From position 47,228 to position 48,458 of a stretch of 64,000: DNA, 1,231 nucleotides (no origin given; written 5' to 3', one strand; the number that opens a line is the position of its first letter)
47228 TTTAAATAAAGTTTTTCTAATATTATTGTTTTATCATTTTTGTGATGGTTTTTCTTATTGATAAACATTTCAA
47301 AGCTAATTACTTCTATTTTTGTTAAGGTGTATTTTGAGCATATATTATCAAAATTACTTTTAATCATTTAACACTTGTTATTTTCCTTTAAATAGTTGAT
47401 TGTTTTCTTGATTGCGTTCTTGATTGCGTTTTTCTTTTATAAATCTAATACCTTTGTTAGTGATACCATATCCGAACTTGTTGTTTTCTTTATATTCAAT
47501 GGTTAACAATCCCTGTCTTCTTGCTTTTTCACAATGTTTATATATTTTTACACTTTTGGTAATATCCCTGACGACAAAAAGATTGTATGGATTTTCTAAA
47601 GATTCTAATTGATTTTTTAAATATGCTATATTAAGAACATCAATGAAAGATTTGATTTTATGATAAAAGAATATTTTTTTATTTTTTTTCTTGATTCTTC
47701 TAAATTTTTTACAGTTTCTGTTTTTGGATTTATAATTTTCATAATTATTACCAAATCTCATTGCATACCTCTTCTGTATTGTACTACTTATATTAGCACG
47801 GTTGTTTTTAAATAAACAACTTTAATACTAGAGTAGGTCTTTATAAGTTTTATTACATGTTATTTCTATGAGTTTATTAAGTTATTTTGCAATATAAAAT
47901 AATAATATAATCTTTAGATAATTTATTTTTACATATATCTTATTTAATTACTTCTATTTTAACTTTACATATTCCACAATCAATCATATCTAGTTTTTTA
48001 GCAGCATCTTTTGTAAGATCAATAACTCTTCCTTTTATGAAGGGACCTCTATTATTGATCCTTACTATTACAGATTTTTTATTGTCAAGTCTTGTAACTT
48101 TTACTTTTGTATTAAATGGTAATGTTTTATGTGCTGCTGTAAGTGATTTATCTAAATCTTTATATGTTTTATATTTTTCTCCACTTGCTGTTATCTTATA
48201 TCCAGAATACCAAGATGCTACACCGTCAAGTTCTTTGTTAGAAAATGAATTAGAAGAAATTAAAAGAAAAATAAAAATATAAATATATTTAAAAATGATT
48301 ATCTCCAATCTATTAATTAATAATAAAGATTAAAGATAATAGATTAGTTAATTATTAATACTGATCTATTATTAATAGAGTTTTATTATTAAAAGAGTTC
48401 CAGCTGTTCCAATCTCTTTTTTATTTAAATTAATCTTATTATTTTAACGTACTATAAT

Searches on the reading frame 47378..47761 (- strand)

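Call 16: search_protein_families(library=pfam, proteins=[window:47378-47761:-], max_evalue=0.01)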
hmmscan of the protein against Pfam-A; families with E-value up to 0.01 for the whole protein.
window:47378-47761:- (127 aa): 1 family
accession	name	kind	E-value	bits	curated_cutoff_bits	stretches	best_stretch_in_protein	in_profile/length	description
PF02527.21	GidB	-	0.0016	18.3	27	1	19-91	74-148/184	rRNA small subunit methyltransferase G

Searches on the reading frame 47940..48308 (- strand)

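Call 16: search_protein_families(library=pfam, proteins=[window:47940-48308:-], max_evalue=0.01)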
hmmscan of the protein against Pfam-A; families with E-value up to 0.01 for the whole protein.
window:47940-48308:- (122 aa): 1 family
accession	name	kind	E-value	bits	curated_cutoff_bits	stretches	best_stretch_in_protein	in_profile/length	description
PF03330.24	DPBB_1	-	6e-24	84.5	28.8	1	28-118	3-83/83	Lytic transglycolase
